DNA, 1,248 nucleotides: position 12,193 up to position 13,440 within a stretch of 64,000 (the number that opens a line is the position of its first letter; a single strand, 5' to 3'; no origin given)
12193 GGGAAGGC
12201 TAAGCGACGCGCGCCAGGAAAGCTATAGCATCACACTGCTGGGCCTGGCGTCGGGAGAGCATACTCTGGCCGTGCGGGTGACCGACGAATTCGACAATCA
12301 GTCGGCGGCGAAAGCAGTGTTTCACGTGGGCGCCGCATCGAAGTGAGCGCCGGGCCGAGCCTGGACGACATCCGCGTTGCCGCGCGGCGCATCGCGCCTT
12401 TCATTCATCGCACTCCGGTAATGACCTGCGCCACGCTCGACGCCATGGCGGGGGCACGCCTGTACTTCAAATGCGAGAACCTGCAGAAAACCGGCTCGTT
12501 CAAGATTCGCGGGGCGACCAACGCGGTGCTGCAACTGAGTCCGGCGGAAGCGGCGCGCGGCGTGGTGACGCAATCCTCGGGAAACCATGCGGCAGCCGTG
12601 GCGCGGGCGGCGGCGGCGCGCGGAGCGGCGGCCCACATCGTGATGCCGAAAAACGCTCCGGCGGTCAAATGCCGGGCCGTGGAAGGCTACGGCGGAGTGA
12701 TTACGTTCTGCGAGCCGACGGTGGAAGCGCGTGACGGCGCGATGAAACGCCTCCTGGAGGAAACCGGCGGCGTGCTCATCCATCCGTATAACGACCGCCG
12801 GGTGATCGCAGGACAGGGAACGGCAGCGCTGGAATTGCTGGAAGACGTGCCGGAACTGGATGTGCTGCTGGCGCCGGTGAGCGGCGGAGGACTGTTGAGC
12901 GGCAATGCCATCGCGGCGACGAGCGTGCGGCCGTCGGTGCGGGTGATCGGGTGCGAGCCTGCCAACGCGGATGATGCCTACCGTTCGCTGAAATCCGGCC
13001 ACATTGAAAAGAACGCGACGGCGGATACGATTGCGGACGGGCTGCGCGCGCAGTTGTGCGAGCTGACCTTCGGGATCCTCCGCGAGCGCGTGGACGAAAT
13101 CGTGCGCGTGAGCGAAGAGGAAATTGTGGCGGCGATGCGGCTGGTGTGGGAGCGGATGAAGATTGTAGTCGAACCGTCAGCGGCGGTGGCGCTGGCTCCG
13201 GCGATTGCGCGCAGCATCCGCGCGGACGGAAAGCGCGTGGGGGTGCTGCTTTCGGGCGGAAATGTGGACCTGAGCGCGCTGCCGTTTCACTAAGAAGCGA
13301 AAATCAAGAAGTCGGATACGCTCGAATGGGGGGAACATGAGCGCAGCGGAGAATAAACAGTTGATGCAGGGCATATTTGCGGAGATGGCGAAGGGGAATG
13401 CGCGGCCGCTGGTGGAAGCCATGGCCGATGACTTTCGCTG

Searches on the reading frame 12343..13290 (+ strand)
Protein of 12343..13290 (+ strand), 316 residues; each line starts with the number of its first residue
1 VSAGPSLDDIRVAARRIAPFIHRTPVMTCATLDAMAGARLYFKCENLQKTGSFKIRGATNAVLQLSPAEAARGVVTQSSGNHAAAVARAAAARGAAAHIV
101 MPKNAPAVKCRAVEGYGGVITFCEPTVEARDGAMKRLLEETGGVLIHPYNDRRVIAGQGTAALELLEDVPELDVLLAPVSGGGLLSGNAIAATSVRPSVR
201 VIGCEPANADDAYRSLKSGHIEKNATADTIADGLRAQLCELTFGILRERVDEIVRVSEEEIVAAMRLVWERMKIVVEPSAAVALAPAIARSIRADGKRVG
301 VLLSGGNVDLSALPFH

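Call 44: search_protein_families(library=pfam, proteins=[window:12343-13290:+], max_evalue=0.0001)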
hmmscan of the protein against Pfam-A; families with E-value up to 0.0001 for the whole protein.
window:12343-13290:+ (316 aa): 1 family
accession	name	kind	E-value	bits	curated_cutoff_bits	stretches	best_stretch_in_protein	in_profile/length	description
PF00291.31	PALP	-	3.3e-77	260.2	35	1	18-305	2-295/295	Pyridoxal-phosphate dependent enzyme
